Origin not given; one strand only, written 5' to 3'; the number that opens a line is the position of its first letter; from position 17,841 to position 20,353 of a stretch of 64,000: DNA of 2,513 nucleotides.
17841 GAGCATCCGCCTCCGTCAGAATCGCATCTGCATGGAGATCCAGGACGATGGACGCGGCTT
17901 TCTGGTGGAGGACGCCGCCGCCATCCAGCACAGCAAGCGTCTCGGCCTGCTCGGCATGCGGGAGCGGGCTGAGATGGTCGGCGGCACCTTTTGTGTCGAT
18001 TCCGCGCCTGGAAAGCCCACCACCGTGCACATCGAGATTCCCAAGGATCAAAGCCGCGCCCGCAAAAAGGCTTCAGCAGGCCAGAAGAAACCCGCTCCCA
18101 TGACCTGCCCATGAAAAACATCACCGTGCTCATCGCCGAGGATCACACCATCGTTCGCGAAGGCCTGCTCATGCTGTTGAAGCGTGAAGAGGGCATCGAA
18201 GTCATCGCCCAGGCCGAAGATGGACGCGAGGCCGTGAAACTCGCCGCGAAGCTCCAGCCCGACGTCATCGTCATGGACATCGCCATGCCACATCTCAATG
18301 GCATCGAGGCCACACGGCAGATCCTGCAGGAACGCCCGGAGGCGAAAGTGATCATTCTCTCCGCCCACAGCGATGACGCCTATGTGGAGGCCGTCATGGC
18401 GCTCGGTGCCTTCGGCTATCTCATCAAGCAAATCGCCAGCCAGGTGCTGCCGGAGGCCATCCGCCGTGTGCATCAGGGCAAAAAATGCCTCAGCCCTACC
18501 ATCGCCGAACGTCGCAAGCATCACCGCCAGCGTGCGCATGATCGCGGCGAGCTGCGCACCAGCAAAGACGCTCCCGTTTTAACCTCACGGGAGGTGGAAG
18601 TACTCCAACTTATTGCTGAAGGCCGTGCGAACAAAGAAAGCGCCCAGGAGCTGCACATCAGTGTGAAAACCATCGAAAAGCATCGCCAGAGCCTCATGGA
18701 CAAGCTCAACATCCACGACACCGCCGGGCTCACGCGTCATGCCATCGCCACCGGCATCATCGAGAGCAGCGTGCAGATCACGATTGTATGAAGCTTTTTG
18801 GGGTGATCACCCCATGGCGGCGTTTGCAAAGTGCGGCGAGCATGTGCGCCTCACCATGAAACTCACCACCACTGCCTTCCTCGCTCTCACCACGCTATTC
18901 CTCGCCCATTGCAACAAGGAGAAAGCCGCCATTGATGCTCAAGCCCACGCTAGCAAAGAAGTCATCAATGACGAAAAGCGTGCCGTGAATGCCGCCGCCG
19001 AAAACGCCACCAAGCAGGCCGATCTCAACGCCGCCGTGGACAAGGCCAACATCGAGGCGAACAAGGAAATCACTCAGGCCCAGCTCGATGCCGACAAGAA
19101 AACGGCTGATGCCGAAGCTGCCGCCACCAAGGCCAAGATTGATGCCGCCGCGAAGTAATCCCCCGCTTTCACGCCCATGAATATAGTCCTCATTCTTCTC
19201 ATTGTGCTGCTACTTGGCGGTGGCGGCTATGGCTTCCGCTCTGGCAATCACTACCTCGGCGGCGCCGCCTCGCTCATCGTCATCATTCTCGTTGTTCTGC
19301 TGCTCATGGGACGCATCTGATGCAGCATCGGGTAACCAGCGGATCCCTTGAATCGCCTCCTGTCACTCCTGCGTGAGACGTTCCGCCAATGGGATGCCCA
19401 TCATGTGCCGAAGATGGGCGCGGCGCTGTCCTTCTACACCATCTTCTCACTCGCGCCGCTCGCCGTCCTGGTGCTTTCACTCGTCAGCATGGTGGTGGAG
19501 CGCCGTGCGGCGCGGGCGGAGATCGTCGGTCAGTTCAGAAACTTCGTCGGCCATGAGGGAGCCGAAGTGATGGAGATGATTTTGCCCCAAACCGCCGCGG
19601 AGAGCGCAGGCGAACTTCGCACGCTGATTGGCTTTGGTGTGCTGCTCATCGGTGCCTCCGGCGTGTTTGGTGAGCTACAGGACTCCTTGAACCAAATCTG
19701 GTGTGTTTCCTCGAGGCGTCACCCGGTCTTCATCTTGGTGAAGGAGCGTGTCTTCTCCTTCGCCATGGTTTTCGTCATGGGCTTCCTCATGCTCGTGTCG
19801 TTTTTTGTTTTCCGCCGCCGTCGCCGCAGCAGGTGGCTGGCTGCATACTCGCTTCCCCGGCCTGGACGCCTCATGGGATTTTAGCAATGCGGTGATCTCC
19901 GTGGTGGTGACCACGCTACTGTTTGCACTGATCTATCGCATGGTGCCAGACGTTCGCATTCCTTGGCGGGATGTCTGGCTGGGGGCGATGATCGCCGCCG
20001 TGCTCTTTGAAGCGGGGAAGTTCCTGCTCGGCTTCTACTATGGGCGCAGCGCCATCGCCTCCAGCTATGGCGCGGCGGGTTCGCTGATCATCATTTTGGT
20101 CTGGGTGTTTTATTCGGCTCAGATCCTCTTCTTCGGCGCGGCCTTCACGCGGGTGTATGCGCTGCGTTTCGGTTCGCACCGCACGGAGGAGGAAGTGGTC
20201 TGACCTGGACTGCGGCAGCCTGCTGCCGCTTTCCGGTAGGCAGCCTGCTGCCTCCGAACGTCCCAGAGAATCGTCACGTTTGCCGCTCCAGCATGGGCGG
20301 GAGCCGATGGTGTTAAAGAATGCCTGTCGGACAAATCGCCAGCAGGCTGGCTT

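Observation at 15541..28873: Recurrent palindromic box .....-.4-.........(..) in front of almost every transcription unit of a 13-kb stress-gene neighbourhood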

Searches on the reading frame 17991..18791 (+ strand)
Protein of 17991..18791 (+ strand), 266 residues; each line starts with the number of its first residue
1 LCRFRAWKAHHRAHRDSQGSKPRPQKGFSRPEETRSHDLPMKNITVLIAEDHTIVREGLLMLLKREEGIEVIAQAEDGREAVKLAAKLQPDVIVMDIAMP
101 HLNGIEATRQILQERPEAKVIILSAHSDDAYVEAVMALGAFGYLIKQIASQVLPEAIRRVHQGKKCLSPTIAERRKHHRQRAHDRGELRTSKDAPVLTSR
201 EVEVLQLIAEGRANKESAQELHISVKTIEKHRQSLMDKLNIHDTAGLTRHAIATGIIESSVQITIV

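Call 6: search_protein_families(library=pfam, proteins=[window:17991-18791:+], max_evalue=0.01)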
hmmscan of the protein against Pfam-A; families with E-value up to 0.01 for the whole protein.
window:17991-18791:+ (266 aa): 2 families
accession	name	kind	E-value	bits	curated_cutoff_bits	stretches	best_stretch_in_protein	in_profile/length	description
PF00072.30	Response_reg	-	5.7e-30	104.2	30.2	1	46-158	1-111/111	Response regulator receiver domain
PF00196.25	GerE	-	1.1e-17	63.8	23.5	1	196-251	2-57/57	Bacterial regulatory proteins, luxR family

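Call 10: find_encoding_contigs(protein=window:18126-18791:+, flank=10000, max_places=6)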
Protein window:18126-18791:+ (221 aa): no gene with exactly this product is on record in the collection.

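Call 12: find_encoding_contigs(protein=window:18111-18791:+, flank=10000, max_places=6)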
Protein window:18111-18791:+ (226 aa): 11 contigs read that carry it; 6 places shown.
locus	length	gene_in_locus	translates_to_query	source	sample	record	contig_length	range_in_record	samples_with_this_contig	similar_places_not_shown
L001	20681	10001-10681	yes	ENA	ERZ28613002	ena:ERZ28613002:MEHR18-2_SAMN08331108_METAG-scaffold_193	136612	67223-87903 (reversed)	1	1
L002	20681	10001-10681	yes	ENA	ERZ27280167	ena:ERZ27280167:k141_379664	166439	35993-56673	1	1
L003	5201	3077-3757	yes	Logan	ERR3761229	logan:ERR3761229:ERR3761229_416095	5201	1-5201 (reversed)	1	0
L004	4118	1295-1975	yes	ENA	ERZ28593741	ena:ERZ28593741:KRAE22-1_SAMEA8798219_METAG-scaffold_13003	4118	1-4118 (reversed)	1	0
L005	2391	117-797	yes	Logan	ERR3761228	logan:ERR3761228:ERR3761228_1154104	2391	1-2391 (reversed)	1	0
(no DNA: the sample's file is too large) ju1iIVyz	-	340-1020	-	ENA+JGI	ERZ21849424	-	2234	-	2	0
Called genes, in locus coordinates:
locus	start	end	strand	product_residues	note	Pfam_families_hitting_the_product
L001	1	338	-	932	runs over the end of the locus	PF02739:5_3_exonuc_N, PF01367:5_3_exonuc, PF01612:DNA_pol_A_exo1, PF00476:DNA_pol_A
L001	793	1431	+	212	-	-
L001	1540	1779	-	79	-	PF00550:PP-binding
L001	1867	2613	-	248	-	-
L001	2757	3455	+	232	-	PF04298:Zn_peptidase_2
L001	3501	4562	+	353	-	-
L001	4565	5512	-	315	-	PF00135:COesterase (weak), PF20434:BD-FAE, PF07859:Abhydrolase_3 (weak)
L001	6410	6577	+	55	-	-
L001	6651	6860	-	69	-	-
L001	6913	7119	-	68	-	-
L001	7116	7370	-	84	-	PF07311:Dodecin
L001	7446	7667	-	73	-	-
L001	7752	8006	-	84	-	PF11154:DUF2934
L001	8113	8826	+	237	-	-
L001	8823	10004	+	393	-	PF07730:HisKA_3, PF13581:HATPase_c_2 (weak), PF02518:HATPase_c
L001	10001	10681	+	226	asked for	PF00072:Response_reg, PF00196:GerE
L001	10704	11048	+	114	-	-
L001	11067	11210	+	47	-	-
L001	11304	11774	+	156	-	PF03631:Virul_fac_BrkB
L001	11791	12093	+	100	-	PF03631:Virul_fac_BrkB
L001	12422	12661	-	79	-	-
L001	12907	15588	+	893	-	PF00690:Cation_ATPase_N, PF00122:E1-E2_ATPase, PF00702:Hydrolase, PF13246:Cation_ATPase, PF00689:Cation_ATPase_C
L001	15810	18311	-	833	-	PF14312:FG-GAP_2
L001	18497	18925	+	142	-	-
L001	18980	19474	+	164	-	PF00210:Ferritin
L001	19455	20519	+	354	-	PF08240:ADH_N, PF16912:Glu_dehyd_C (weak), PF00107:ADH_zinc_N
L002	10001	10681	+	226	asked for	PF00072:Response_reg, PF00196:GerE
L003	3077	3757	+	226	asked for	PF00072:Response_reg, PF00196:GerE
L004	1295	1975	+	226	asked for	PF00072:Response_reg, PF00196:GerE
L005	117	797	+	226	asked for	PF00072:Response_reg, PF00196:GerE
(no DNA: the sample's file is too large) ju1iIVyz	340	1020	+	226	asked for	PF00072:Response_reg, PF00196:GerE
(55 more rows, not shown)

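Call 15: find_related_loci(query=window:18111-18791:+, collection=genome_contigs, flank=10000)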
Query window:18111-18791:+ (226 aa) in genome_contigs; peptide patterns used: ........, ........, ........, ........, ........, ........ (x = any residue, [..] = any of these).
394 stretches matched a pattern; 256 encode a relative of the query (tblastn E <= 1e-3); the best 80 are kept; 80 distinct loci.
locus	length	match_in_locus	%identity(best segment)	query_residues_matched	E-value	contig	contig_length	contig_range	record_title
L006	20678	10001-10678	92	1-226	2e-137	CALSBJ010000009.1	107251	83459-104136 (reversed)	MAG: Akkermansia muciniphila isolate JJ-MIS3-109-1-m2-bin118 genome assembly, contig: JJ-MIS3-109-C14, whole genome shot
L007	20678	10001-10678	92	1-226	3e-137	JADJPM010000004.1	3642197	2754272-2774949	MAG: Verrucomicrobiaceae bacterium isolate Fred_18-Q3-R57-64_BATAC.459 tig00350889-10-36423160, whole genome shotgun seq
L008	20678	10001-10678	92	1-226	6e-136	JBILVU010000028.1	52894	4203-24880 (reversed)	MAG: Prosthecobacter sp. isolate ME2018-08-20_3300044629_group8_bin50 Rohwer_bin2788_scaffold_173_c1, whole genome shotg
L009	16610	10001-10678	88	1-226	6e-130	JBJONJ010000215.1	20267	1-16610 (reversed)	MAG: Verrucomicrobiota bacterium isolate umpqua_2019_sw_WHONDRS-S19S_0079_B_bin.102 scaffold_517180, whole genome shotgu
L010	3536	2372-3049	85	1-226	3e-127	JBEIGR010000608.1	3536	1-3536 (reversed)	MAG: Verrucomicrobiaceae bacterium isolate Sample-102-S76-bin-161 Sample_102_S76-bin_161-k141_122721, whole genome shotg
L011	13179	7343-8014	83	1-224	3e-122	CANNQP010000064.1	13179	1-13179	MAG: Verrucomicrobiaceae bacterium isolate RE-26jul17-145 genome assembly, contig: RE-26jul17-C7523, whole genome shotgu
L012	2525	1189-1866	77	1-226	4e-118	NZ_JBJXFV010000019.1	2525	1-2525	MAG: Prosthecobacter sp. isolate F1F2.bin.412 k127_1057761, whole genome shotgun sequence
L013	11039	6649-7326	75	1-226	2e-110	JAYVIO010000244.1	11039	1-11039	MAG: Verrucomicrobiales bacterium isolate GL51_DN_metabinner_8 GL51_DN_metabinner_8_243, whole genome shotgun sequence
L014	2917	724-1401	74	1-226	8e-112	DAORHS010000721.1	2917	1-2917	MAG TPA_asm: Prosthecobacter sp. isolate AMR_MDS_5598 NODE_10316_length_2917_cov_6.873864, whole genome shotgun sequence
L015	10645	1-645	76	12-226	1e-104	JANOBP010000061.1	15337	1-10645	MAG: Verrucomicrobiaceae bacterium isolate VAR_18_concoct_337 VAR_18_k141_1631043, whole genome shotgun sequence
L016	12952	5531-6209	76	1-226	2e-101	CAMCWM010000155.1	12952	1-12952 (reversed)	MAG: Akkermansia muciniphila isolate ME-08apr19-96 genome assembly, contig: ME-08apr19-C10353, whole genome shotgun sequ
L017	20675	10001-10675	70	1-226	8e-101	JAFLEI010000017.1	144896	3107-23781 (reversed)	MAG: Verrucomicrobia bacterium isolate UWPOB_VERRUCO4 gnl_X_EBJCEAFM_17, whole genome shotgun sequence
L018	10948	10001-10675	69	1-226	6e-101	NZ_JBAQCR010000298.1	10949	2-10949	MAG: Prosthecobacter sp. isolate MFD12010_ilm_asm_bin26 k127_12489, whole genome shotgun sequence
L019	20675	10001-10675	70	1-226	3e-100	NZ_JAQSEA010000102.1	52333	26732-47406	MAG: Prosthecobacter sp. isolate D1-2020 MAG001 NODE_198_length_52333_cov_6.229255, whole genome shotgun sequence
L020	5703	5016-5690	69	1-226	2e-99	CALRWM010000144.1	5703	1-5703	MAG: Prosthecobacter debontii isolate JJ-ME9A6-316-5-m2-bin106 genome assembly, contig: JJ-ME9A6-316-C1286, whole genome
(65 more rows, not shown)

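Call 29: search_solved_structures(query=window:18111-18791:+, max_evalue=1e-10, show_alignments=0)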
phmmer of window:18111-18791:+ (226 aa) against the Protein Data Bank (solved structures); distinct sequences matched with E-value up to 1e-10: 59.
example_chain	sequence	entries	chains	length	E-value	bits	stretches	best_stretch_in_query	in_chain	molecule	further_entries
5hev_A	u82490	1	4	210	1.6e-39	139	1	4-217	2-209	Response regulator protein VraR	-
7ve6_A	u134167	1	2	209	4.7e-34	121.2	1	4-212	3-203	Response regulator protein VraR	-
4gvp_A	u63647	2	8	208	5.8e-34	120.9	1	4-212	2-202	Response regulator protein vraR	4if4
4ldz_A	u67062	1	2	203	2.2e-27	99.4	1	4-204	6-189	Transcriptional regulatory protein DesR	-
1a04_A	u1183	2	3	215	7.2e-26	94.5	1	4-202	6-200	NITRATE/NITRITE RESPONSE REGULATOR PROTEIN NARL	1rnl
3c3w_A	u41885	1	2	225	1.7e-25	93.3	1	5-202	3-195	TWO COMPONENT TRANSCRIPTIONAL REGULATORY PROTEIN DEVR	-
3cz5_A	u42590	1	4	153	4.4e-24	88.7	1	5-140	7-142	Two-component response regulator, LuxR family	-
4yn8_A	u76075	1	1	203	2e-23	86.5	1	3-208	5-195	Response regulator ChrA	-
4zmr_A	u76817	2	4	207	3e-22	82.6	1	4-202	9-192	Response regulator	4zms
4hye_A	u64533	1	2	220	3.9e-22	82.3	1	4-202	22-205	Response regulator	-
5o8y_A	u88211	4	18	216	9.8e-22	81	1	1-210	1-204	Transcriptional regulatory protein RcsB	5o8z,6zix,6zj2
5vxn_A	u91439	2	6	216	9.9e-22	81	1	1-210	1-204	Transcriptional regulatory protein RcsB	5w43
6eo2_A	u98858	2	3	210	1.1e-21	80.8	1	1-208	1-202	Transcriptional regulatory protein RcsB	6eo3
4le0_A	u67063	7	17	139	2.1e-19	73.4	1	4-133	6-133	Transcriptional regulatory protein DesR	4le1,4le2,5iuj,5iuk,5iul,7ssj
6wsh_A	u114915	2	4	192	3.1e-19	72.8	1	6-125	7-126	Response regulator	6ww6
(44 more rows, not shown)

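Call 30: search_protein_families(library=ncbifam, proteins=[window:18111-18791:+], max_evalue=0.01)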
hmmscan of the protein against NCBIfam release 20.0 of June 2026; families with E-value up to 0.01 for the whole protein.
window:18111-18791:+ (226 aa): 120 families (the best 25 are shown)
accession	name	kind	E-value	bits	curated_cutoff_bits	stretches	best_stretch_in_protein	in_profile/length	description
NF052445.1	RespRegMctR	equivalog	6.3e-51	172.7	300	1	4-216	2-204/205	two-component system response regulator MctR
NF011896.0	PRK15369.1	equivalog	1e-46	159.2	242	1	1-216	1-209/211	two component system response regulator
NF007018.1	PRK09483.1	equivalog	1.1e-45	156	280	1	4-220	2-212/217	UvrY/SirA/GacA family response regulator transcription factor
NF007935.0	PRK10651.1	equivalog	1.7e-36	125.5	250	1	3-202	6-201/216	two-component system response regulator NarL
NF007708.0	PRK10403.1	equivalog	2e-35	122.2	343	1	4-203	7-200/215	nitrate/nitrite response regulator protein NarP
NF047785.1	respo_reg_MadR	equivalog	1.9e-33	115.6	300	1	5-216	2-208/209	MadR family response regulator transcription factor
NF007685.0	PRK10360.1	equivalog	3.6e-27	95.4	258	1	4-210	2-191/196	response regulator transcription factor UhpA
NF001965.0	PRK00742.1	subfamily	1.5e-25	90.1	293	1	2-140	2-141/357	chemotaxis-specific protein-glutamate methyltransferase CheB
NF008098.0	PRK10840.1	equivalog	1.9e-25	89.6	235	1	1-207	1-201/216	response regulator transcription factor RcsB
NF007403.0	PRK09935.1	equivalog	3.7e-25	88.8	271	1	1-211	1-204/210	fimbria biosynthesis transcriptional regulator FimZ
NF007419.0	PRK09958.1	equivalog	1.8e-24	86.4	251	1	6-203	3-190/204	acid-sensing system DNA-binding response regulator EvgA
NF006900.1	PRK09390.1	equivalog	6.1e-23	81.4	255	1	3-215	4-201/203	response regulator FixJ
NF040749.1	tetrathio_RR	equivalog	2.4e-21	76.3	290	1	29-208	24-185/191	tetrathionate respiration response regulator TtrR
NF009206.0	PRK12555.1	subfamily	2.6e-21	75.9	342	1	4-102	1-100/340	chemotaxis-specific protein-glutamate methyltransferase CheB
NF041367.1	CheY_Halo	equivalog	8.7e-21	74.4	200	1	6-119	1-112/114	chemotaxis protein CheY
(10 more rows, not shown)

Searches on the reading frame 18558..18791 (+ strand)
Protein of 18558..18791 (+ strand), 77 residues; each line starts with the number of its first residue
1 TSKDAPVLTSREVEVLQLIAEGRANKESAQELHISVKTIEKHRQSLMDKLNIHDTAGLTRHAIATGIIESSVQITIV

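Call 67: search_solved_structures(query=window:18558-18791:+, max_evalue=0.001, show_alignments=0)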
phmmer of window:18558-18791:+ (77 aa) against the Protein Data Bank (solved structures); distinct sequences matched with E-value up to 0.001: 32.
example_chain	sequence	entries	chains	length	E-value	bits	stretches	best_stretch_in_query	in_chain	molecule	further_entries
7vim_A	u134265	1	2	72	4.1e-13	52.4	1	5-69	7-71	Protein EsrB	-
4wsz_A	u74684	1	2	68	1.4e-09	41.2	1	8-66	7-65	Response regulator receiver domain protein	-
2jpc_A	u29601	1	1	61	2.3e-09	40.5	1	11-62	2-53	SsrB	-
7ve4_A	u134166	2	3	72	3e-09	40.2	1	7-63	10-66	DNA-binding response regulator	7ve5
8a5r_AAA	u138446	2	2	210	3.7e-09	39.9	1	7-67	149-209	Light-activated DNA-binding protein EL222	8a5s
5hev_A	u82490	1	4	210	5e-09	39.5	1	8-68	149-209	Response regulator protein VraR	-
2rnj_A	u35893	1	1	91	5.4e-09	39.4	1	7-63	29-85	Response regulator protein vraR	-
4wt0_B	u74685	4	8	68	6.1e-09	39.2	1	8-65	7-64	Response regulator receiver domain protein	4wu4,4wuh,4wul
4gvp_A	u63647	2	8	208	7e-09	39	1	7-63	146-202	Response regulator protein vraR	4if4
7ve6_A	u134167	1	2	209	7.1e-09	39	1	7-63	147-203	Response regulator protein VraR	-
3p7n_A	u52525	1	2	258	9e-09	38.7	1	7-67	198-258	Sensor histidine kinase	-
7x1k_A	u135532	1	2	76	9.7e-09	38.6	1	6-63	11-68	Chemotaxis protein CheY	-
3clo_A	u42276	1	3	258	5.9e-08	36.1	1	6-57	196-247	Transcriptional regulator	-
1fse_A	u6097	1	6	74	2.1e-07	34.4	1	4-55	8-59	GERE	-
1yio_A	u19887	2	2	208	3.3e-07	33.7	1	8-59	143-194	response regulatory protein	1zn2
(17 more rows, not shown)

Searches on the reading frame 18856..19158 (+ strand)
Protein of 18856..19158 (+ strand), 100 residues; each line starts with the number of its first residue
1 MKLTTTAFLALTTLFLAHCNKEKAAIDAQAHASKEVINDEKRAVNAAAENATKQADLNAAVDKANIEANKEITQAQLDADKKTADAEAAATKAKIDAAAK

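Call 30: search_protein_families(library=ncbifam, proteins=[window:18856-19158:+], max_evalue=0.01)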
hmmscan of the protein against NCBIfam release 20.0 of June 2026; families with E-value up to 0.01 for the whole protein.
window:18856-19158:+ (100 aa): 1 family
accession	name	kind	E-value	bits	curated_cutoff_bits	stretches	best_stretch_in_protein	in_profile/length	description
TIGR04464.1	chaper_lep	equivalog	0.0027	17.6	60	1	5-82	15-97/114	LipL41-expression chaperone Lep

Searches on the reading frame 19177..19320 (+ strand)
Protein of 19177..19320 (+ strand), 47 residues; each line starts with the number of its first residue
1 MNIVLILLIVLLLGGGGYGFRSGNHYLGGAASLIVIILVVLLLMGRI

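Call 46: search_protein_families(library=pfam, proteins=[window:19177-19320:+], max_evalue=0.001)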
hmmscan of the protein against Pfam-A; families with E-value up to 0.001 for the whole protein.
window:19177-19320:+ (47 aa): 1 family
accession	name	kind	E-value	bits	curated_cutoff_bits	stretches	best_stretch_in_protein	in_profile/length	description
PF11752.14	DUF3309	-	5.1e-06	26.9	22.3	1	3-47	4-50/50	Protein of unknown function (DUF3309)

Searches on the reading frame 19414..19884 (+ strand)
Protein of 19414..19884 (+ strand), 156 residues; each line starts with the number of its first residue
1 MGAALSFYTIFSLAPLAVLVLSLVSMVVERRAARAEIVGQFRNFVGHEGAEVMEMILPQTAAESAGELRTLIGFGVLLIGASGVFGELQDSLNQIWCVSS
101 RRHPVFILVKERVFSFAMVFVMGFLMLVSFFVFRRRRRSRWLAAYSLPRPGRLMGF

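Call 54: search_protein_families(library=pfam, proteins=[window:19414-19884:+], max_evalue=0.01)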
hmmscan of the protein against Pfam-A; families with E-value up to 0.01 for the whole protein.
window:19414-19884:+ (156 aa): 1 family
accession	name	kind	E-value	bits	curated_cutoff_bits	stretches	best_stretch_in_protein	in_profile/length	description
PF03631.20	Virul_fac_BrkB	-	1.4e-21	77.7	33.7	1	2-133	9-135/259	Virulence factor BrkB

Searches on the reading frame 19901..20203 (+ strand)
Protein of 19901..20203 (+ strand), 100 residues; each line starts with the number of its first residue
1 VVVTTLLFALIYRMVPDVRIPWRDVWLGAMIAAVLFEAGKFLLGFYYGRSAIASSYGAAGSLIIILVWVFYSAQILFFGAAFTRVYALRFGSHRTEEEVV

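Call 54: search_protein_families(library=pfam, proteins=[window:19901-20203:+], max_evalue=0.01)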
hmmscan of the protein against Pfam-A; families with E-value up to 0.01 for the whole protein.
window:19901-20203:+ (100 aa): 1 family
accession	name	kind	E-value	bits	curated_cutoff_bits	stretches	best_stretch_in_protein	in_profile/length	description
PF03631.20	Virul_fac_BrkB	-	2e-22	80.5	33.7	1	2-88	170-257/259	Virulence factor BrkB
